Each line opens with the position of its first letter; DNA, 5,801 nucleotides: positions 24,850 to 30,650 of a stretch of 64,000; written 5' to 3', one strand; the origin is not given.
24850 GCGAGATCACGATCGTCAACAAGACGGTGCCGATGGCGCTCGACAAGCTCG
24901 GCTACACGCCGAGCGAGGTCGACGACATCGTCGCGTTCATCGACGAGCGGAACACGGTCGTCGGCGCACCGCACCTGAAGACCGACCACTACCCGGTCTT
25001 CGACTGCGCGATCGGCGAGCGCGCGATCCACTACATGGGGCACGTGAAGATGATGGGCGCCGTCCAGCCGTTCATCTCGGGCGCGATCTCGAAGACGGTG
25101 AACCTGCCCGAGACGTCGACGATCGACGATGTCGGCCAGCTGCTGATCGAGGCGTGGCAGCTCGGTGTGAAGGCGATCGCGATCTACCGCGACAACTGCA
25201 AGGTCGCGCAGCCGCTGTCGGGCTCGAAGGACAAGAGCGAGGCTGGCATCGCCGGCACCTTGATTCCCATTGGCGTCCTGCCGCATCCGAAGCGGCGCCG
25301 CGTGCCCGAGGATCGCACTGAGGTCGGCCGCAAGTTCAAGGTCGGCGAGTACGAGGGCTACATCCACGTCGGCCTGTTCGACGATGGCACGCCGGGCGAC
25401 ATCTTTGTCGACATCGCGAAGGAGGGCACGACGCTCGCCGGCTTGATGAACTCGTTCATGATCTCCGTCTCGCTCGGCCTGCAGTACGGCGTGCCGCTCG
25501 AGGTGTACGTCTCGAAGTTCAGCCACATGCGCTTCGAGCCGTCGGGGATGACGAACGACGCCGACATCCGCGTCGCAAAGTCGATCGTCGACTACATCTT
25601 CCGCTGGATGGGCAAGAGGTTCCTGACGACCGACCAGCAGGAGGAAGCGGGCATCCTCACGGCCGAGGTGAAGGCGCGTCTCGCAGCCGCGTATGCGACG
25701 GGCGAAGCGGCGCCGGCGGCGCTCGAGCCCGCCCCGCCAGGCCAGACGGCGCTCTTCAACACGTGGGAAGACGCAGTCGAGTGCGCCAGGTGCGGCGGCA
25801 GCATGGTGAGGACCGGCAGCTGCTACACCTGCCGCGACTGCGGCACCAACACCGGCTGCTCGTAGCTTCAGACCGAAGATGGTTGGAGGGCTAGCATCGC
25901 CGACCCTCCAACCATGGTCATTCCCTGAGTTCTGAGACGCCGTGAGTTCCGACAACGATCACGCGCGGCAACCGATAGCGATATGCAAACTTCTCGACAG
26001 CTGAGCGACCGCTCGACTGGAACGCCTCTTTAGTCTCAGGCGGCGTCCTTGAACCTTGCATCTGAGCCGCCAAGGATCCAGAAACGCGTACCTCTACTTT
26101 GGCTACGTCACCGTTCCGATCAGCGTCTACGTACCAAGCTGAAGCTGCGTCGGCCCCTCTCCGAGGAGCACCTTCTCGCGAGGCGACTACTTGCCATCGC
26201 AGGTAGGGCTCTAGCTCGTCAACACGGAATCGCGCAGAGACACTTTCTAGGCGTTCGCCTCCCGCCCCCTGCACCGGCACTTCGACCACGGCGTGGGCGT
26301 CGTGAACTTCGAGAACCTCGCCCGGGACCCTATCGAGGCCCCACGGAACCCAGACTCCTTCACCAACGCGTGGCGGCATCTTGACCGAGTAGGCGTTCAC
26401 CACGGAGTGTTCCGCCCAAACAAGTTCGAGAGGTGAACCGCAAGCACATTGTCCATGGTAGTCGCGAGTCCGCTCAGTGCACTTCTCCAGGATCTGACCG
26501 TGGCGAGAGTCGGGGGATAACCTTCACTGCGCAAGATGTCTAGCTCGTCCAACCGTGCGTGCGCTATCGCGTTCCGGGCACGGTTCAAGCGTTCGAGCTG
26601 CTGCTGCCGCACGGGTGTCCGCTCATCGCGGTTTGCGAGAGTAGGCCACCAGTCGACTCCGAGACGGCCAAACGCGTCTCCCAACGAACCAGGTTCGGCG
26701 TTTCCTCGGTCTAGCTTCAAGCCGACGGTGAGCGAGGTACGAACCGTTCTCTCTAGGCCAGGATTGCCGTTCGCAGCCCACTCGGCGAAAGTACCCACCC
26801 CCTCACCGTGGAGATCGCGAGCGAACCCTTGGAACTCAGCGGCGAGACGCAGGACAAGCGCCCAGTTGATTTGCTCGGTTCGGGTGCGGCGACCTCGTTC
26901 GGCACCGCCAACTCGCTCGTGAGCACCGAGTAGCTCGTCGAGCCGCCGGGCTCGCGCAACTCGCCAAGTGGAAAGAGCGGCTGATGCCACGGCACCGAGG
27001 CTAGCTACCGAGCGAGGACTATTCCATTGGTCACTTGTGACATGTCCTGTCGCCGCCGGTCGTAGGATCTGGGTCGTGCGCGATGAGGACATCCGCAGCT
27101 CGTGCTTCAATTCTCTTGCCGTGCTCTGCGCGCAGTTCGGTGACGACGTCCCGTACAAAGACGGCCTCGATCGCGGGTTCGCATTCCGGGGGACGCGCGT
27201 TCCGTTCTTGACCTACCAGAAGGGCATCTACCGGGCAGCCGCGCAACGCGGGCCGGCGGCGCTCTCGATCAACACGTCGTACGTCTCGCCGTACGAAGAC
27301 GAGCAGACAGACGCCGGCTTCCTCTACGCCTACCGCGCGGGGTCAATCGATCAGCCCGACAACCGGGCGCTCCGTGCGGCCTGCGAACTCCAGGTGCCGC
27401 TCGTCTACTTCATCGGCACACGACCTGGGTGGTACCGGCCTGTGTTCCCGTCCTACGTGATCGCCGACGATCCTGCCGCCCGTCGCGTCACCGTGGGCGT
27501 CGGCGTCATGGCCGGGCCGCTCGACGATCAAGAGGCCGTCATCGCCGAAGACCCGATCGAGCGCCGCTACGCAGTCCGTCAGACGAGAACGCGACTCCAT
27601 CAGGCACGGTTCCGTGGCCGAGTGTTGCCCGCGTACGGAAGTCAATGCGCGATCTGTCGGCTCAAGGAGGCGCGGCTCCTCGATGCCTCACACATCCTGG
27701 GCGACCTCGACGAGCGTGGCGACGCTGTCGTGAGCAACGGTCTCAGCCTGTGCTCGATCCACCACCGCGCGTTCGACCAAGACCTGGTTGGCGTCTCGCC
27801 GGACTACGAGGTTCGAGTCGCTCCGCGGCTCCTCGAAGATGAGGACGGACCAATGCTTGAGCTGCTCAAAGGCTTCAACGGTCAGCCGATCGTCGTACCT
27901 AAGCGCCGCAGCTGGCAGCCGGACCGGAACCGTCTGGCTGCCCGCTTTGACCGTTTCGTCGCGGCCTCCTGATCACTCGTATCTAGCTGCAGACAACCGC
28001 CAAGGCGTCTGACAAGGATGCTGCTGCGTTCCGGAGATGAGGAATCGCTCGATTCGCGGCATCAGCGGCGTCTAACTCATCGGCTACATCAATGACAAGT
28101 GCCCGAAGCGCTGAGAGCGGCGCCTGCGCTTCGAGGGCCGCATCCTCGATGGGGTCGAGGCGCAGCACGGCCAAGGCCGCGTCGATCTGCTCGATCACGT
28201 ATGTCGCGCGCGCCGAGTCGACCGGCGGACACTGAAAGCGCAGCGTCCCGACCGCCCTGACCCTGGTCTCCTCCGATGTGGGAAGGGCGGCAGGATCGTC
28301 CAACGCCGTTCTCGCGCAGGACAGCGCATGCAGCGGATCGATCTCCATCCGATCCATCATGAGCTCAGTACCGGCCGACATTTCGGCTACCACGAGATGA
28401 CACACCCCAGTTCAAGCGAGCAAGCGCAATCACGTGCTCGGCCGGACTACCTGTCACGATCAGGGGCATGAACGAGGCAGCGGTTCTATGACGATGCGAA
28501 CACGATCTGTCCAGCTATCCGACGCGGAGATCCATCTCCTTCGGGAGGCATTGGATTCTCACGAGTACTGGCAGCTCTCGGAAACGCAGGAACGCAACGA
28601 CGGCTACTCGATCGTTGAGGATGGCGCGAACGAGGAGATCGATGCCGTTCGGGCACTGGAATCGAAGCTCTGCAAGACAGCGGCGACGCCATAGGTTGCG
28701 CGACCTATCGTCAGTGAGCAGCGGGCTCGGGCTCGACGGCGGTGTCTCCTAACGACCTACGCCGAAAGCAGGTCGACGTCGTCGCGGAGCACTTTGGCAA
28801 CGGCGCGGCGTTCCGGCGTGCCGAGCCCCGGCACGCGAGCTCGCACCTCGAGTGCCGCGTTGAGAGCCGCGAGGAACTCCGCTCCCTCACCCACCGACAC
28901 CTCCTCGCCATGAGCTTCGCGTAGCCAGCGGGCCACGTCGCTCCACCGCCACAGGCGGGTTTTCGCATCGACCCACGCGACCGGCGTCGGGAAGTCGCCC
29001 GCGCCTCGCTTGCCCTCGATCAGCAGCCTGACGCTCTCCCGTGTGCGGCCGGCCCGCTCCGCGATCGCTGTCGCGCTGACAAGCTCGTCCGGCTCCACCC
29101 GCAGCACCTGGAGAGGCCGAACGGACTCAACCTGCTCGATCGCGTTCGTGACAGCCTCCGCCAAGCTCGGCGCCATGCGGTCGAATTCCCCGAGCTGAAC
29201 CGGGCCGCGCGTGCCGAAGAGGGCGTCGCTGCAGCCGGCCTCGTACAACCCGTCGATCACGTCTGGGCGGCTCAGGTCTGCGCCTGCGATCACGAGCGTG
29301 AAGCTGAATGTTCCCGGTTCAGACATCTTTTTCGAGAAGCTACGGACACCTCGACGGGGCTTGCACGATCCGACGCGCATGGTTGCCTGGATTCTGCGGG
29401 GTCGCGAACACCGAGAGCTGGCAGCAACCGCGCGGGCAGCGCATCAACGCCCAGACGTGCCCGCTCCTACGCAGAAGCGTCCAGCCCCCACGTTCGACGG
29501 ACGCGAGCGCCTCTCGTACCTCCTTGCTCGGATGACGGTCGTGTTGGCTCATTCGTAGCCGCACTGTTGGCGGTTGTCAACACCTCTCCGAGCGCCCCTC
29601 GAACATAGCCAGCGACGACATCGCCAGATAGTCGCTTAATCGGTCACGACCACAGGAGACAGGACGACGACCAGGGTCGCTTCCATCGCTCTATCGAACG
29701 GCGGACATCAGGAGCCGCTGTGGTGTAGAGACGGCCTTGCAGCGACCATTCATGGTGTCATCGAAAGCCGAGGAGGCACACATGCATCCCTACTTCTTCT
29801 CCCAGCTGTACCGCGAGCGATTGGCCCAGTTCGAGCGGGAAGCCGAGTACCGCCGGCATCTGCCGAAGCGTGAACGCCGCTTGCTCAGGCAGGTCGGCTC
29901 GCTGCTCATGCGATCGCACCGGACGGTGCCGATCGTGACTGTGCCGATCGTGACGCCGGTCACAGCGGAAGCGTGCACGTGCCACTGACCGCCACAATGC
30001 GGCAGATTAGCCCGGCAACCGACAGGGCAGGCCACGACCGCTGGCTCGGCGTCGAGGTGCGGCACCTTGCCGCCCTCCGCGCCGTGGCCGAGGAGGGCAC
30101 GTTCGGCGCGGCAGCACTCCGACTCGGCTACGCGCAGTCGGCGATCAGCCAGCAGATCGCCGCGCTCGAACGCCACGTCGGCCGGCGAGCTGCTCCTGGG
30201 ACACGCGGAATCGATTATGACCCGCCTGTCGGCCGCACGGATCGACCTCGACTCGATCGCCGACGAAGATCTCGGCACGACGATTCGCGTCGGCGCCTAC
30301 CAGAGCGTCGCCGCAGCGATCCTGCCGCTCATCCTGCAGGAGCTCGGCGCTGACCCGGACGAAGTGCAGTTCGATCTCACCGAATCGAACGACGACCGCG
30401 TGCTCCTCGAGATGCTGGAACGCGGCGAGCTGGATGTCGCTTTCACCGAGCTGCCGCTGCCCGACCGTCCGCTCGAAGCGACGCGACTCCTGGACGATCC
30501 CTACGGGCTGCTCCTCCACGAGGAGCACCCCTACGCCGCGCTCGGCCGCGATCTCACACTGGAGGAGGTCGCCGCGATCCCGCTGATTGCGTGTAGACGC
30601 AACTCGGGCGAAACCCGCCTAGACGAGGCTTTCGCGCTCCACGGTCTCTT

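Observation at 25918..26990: HEPN protein translationally coupled to an unknown SH3-like partner: candidate defence or TA module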

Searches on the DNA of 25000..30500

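Call 86: search_rna_families(source=window, start=25000, end=30500, threshold=evalue, max_evalue=0.1)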
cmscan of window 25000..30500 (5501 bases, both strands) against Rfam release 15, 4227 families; matches with E-value up to 0.1: 1.
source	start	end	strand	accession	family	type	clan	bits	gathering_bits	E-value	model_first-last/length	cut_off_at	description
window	25099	25147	-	RF00819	mir-246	Gene; miRNA;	-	24.5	60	0.093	1-72/72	no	mir-246 microRNA precursor family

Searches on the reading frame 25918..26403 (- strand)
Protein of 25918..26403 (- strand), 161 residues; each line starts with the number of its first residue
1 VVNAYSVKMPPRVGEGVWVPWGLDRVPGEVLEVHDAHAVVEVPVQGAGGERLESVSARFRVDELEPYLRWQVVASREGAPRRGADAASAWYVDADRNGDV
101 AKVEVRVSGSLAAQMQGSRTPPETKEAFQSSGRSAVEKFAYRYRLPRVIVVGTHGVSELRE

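Call 3: search_protein_families(library=pfam, proteins=[window:25918-26403:-], max_evalue=1)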
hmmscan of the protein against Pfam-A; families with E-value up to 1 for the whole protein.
window:25918-26403:- (161 aa): 0 families

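Call 4: search_protein_families(library=padloc, proteins=[window:25918-26403:-], max_evalue=1)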
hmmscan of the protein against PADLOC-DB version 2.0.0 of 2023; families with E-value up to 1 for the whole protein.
window:25918-26403:- (161 aa): 0 families

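Call 5: search_protein_families(library=ncbifam, proteins=[window:25918-26403:-], max_evalue=1)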
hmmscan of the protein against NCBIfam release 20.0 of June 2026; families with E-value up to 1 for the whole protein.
window:25918-26403:- (161 aa): 0 families

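Call 9: find_homologous_proteins(query=window:25918-26403:-, max_evalue=0.001)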
Query window:25918-26403:- (161 aa): 10 proteins with E <= 0.001 among 98 candidates.
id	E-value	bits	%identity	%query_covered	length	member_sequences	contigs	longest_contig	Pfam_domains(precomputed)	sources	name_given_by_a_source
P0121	2.9e-98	345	99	100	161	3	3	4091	-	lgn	-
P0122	5.7e-87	308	87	100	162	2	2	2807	-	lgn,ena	-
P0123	7.8e-56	207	64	99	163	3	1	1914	-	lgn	-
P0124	5.6e-50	188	63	94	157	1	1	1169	-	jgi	jgi:hypothetical protein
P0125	1.0e-48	184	87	61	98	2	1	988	-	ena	-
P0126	4.0e-48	182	65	89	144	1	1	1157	-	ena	-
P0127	4.6e-43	165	53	96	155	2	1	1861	-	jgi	-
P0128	9.3e-43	164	56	93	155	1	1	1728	-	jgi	jgi:hypothetical protein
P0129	4.2e-42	162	56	94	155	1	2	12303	-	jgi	jgi:hypothetical protein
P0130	6.0e-40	155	55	94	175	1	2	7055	-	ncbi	-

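Call 20: find_homologous_proteins(query=A2, max_evalue=0.001)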
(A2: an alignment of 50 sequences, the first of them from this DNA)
Query A2 (50 sequences) (161 aa, profile of the alignment): 104 proteins with E <= 0.001 among 4143 candidates.
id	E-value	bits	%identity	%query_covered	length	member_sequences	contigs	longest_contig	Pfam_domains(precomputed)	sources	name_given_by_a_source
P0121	8.4e-30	122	99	100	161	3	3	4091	-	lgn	-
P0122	2.2e-28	118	87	100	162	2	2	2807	-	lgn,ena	-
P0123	7.9e-25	106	64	99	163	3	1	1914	-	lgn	-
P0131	8.2e-23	100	-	-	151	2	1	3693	-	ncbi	-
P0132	1.9e-22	99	-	-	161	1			-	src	-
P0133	2.4e-22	98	-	-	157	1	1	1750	-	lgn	-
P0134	4.2e-22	97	-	-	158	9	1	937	-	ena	-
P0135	7.2e-22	97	-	-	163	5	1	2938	-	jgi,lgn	jgi:hypothetical protein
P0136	7.6e-22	97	-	-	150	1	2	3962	-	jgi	jgi:hypothetical protein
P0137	9.7e-22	96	-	-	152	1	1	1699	-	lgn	-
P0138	1.2e-21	96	-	-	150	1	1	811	-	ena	-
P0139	2.0e-21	95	-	-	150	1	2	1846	-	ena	-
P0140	2.7e-21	95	-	-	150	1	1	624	-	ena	-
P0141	3.0e-21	95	-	-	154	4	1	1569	-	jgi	jgi:hypothetical protein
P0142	7.9e-21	93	-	-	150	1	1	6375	-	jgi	jgi:hypothetical protein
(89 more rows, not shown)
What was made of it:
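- Tried and rejected: It mostly recovered the roughly 150-aa planctomycete-type partners, because 60-aa domains cannot reach significance in a database of 5.8 billion sequences (call 20).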

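Call 32: predict_structure(alignment_id=A5)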
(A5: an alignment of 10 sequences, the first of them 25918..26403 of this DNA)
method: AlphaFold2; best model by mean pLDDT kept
length: 161 residues; sequences in the alignment: 10
mean_pLDDT: 87.9   pTM: 0.80
mean pLDDT of the five models: 87.9, 87.7, 87.4, 87.0, 68.3
residues with pLDDT >= 90: 110; 70-90: 32; 50-70: 13; < 50: 6
segments of 3 or more residues with pLDDT < 50: 1-6
pLDDT, mean of each block of 10 residues (from residue 1): 52 94 92 94 75 86 94 96 91 95 93 74 91 96 95 90 56
secondary structure, 60 per line:
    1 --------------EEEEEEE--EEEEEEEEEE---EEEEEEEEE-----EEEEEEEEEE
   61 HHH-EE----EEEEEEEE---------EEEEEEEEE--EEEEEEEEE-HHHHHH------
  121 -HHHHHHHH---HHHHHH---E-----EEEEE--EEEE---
elements in order: E15-21 E24-33 E37-45 E51-60 E71-78 E88-96 E99-107 H109-114 H122-129 H133-138 E148-152 E155-158
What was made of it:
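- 26218..26370 (-): SH3/Tudor/KOW-like beta-barrel domain (about residues 12-62), the part conserved across the whole family. AF2 strands E15-60 (call 32).
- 25921..26205 (-): Lineage-specific C-terminal domain (residues 67-161; three strands, three helices, two strands), function unknown. AF2 model (call 32).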

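Call 35: fold_search(model_id=the predicted structure, library=pdb)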
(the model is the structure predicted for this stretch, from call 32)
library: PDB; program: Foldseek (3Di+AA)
matches with E <= 10: 1065; with E <= 0.001: 0
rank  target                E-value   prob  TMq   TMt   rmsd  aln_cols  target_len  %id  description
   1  3mp6_A                1.5e-02  0.99  0.26  0.09   9.0       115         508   17  Complex Structure of Sgf29 and dimethylated H3K4 (released 2011-05-04)
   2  7xn7_W                1.8e-02  0.98  0.30  0.10  10.7       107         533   13  RNA polymerase II elongation complex containing Spt4/5, Elf1, Spt6, Spn1 and Paf1C (released 2022-09-07)
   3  5zwz                  2.0e-02  0.99  0.31  0.34  11.7       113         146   15  Crystal structure of Arabidopsis thaliana AGDP1 AGD34 (released 2018-11-14)
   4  3fb9_A                2.9e-02  0.99  0.22  0.36   5.5        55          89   18  The crystal structure of the protein with unknown function from Streptococcus pneumoniae TIGR4 (released 2008-12-23)
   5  3mp1_A                3.2e-02  0.89  0.24  0.09   9.2       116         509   18  Complex structure of Sgf29 and trimethylated H3K4 (released 2011-05-04)
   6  6vip_B                3.4e-02  0.82  0.22  0.29  11.3       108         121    9  TUDOR DOMAIN OF TUMOR SUPPRESSOR P53BP1 WITH MFP-6008 (released 2020-02-12)
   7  1y71_B                4.5e-02  1.00  0.28  0.40   4.8        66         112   21  X-ray crystal structure of kinase-associated protein B from Bacillus cereus (released 2005-01-18)
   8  3mp8_A                4.5e-02  0.90  0.25  0.10   8.6       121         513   16  Crystal structure of Sgf29 tudor domain (released 2011-05-04)
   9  6l7o_S                5.4e-02  1.00  0.30  0.71   2.9        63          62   24  cryo-EM structure of cyanobacteria Fd-NDH-1L complex (released 2020-02-19)
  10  6ie6_A                5.4e-02  0.96  0.30  0.32  12.4       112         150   15  Crystal structure of ADCP1 tandem Agenet domain 3-4 in complex with H3K9me2 (released 2019-01-16)
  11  4gyz_F                5.4e-02  0.35  0.19  0.14  15.7       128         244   12  Mus Musculus Tdp2 Bound to dAMP and Mg2+ (released 2012-10-31)
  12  5fo3_A                5.7e-02  1.00  0.28  0.27   3.8        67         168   19  ZapC cell division regulator from E. coli (released 2015-11-25)
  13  3c4s_B                6.3e-02  1.00  0.26  0.71   3.6        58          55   29  Crystal structure of the Ssl0352 protein from Synechocystis sp. Northeast Structural Genomics Consortium target SgR42 (released 2008-02-12)
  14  1xtd                  6.3e-02  0.23  0.18  0.19  12.0       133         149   14  Structural Analysis of Leishmania mexicana eukaryotic initiation factor 5a (released 2004-10-26)
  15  6a7k_B                6.7e-02  1.00  0.29  0.71   3.0        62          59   24  X-ray structure of NdhS from T. elongatus (released 2019-01-16)
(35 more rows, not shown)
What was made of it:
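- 26218..26370 (-): Foldseek SH3-like hits (call 35).
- Checked: The SH3/KOW-like N-terminus is confirmed at fold level (AF2 pLDDT 88, call 32; Foldseek hits to NdhS, Ssl0352, KapB, Tudor and KOW, prob about 1, TM 0.7 on the target, call 35).
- SH3, Tudor and KOW folds often bind nucleic acids or peptides (call 35 hits).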

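Call 56: search_protein_families(library=phrogs, proteins=[window:25918-26403:-], max_evalue=0.1)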
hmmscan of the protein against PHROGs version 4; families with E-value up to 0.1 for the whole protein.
window:25918-26403:- (161 aa): 0 families
